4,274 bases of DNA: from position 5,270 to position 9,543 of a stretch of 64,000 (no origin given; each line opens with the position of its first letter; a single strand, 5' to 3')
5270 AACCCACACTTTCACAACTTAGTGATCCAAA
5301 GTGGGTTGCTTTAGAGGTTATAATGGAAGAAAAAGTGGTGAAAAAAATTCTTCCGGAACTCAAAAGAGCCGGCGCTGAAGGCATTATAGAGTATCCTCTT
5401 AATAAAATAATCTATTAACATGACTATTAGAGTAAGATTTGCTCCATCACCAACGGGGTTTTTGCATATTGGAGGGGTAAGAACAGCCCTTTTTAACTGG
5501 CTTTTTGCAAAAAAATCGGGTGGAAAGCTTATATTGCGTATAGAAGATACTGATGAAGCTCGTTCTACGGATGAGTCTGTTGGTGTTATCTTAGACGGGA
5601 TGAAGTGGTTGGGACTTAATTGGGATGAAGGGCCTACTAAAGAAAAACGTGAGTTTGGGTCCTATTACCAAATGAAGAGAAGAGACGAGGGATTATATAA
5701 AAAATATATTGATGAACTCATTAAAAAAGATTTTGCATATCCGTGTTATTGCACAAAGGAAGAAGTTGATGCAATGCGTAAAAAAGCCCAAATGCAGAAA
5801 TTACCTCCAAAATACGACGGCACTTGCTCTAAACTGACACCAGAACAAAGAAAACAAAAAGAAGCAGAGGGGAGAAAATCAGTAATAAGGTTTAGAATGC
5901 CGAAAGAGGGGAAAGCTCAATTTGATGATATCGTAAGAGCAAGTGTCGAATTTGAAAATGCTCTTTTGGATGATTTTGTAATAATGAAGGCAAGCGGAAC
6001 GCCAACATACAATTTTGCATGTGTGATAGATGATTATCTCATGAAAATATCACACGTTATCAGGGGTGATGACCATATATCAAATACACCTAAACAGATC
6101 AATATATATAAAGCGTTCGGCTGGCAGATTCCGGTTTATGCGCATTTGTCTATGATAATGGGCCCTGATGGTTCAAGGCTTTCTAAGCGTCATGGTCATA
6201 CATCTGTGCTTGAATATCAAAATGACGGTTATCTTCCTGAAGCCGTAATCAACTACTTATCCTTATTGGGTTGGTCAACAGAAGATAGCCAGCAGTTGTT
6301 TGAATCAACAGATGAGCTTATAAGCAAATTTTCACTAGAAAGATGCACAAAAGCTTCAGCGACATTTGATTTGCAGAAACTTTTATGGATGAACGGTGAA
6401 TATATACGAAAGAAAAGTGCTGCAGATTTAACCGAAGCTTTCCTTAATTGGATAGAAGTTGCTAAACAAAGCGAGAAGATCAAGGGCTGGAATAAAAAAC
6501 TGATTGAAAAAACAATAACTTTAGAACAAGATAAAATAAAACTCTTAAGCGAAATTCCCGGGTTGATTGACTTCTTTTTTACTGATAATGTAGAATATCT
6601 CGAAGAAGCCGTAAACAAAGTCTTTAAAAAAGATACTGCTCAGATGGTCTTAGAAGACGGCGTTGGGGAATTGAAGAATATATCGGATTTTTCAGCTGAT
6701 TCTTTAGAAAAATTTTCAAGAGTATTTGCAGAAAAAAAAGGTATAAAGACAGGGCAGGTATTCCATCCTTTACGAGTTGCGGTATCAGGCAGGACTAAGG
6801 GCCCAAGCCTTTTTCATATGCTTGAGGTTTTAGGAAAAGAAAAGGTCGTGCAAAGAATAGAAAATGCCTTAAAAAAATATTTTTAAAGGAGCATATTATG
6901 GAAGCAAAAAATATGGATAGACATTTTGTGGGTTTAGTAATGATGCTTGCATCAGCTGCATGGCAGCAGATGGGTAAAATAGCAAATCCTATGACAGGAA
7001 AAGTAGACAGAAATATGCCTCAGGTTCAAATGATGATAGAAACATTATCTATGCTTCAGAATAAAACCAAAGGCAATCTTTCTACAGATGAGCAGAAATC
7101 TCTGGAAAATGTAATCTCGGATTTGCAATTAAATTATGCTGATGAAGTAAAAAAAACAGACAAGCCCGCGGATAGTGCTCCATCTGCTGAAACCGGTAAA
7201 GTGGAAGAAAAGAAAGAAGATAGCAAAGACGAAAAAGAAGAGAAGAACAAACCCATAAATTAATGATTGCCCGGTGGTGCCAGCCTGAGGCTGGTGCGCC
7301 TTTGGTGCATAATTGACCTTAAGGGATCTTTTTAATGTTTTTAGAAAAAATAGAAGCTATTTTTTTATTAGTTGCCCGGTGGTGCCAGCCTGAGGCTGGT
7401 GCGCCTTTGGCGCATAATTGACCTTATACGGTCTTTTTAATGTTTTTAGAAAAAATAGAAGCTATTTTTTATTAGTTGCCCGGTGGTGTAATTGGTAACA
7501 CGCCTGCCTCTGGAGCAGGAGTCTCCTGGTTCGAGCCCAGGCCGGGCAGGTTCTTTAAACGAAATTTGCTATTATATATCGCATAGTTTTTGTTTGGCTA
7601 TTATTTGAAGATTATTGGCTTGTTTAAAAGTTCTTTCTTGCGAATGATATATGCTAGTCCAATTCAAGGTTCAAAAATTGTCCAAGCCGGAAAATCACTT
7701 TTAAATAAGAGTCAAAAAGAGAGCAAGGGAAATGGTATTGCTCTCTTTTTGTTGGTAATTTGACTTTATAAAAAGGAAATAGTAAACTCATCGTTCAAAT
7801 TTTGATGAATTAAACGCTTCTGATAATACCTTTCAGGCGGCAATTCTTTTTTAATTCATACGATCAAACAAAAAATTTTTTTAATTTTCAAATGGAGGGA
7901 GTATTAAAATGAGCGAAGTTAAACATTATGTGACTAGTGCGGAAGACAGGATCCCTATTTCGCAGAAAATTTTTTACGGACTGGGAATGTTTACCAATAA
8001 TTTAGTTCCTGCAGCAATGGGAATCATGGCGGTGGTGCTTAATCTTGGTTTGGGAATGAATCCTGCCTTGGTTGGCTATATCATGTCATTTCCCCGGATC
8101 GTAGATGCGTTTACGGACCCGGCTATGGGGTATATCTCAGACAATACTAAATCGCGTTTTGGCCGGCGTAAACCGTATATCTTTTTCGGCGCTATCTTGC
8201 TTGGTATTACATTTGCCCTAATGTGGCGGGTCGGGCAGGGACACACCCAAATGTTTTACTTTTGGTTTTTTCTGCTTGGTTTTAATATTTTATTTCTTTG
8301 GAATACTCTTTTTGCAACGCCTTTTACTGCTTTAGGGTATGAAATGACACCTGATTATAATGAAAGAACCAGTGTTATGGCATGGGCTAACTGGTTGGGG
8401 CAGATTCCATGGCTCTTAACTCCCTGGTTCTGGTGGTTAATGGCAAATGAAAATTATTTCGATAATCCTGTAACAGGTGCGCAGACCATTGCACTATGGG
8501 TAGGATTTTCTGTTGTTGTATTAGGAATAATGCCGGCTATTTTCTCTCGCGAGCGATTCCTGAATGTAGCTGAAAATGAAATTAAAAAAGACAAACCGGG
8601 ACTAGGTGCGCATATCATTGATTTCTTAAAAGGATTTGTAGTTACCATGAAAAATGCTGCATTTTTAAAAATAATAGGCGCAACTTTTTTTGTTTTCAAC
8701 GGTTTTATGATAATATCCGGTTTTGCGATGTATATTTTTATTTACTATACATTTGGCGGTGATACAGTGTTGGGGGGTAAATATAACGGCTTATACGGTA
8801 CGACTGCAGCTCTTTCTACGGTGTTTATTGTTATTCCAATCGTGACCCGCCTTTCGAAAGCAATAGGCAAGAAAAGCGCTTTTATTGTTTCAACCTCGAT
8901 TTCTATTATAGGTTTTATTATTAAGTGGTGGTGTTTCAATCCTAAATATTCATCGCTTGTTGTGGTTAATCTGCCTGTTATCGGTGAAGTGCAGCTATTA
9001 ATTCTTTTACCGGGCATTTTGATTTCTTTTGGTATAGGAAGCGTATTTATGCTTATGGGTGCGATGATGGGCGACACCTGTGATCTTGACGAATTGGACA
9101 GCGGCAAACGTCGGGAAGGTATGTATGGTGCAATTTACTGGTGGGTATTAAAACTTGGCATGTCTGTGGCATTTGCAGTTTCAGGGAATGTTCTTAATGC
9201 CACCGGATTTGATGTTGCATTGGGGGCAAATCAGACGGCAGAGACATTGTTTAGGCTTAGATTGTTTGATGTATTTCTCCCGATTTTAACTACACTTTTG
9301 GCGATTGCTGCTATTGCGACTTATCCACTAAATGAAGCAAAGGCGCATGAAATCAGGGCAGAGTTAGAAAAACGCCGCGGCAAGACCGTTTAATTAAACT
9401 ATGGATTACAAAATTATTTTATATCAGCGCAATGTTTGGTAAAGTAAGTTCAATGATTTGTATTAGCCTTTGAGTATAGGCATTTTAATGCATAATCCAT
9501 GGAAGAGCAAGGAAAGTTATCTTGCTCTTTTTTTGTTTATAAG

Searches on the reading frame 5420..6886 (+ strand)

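Call 26: search_protein_families(library=pfam, proteins=[window:5420-6886:+], max_evalue=0.00001)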
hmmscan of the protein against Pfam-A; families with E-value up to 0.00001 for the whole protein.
window:5420-6886:+ (488 aa): 2 families
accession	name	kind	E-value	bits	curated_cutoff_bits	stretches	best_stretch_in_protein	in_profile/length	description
PF00749.27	tRNA-synt_1c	-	5.3e-105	351.2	23.4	1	3-323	2-314/314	tRNA synthetases class I (E and Q), catalytic domain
PF19269.4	Anticodon_2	-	1.9e-35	122.7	23.6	1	348-484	9-141/141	Anticodon binding domain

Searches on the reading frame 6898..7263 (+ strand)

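Call 26: search_protein_families(library=pfam, proteins=[window:6898-7263:+], max_evalue=0.00001)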
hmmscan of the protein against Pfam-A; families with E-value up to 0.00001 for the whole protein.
window:6898-7263:+ (121 aa): 1 family
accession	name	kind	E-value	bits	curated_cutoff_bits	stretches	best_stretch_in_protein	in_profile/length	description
PF08899.16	DUF1844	-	2.6e-22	79.2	27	1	9-81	3-75/76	Domain of unknown function (DUF1844)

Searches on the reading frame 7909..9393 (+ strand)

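Call 26: search_protein_families(library=pfam, proteins=[window:7909-9393:+], max_evalue=0.00001)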
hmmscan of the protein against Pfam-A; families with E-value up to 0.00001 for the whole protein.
window:7909-9393:+ (494 aa): 3 families
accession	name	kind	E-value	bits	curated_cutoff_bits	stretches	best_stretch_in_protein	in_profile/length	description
PF13347.12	MFS_2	-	4.6e-55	187.3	27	1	23-476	2-427/427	MFS/sugar transport protein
PF07690.21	MFS_1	-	1.7e-14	54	33.4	1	36-420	15-345/347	Major Facilitator Superfamily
PF03209.21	PUCC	-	2.1e-06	27.5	21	0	46-131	8-97/401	PUCC protein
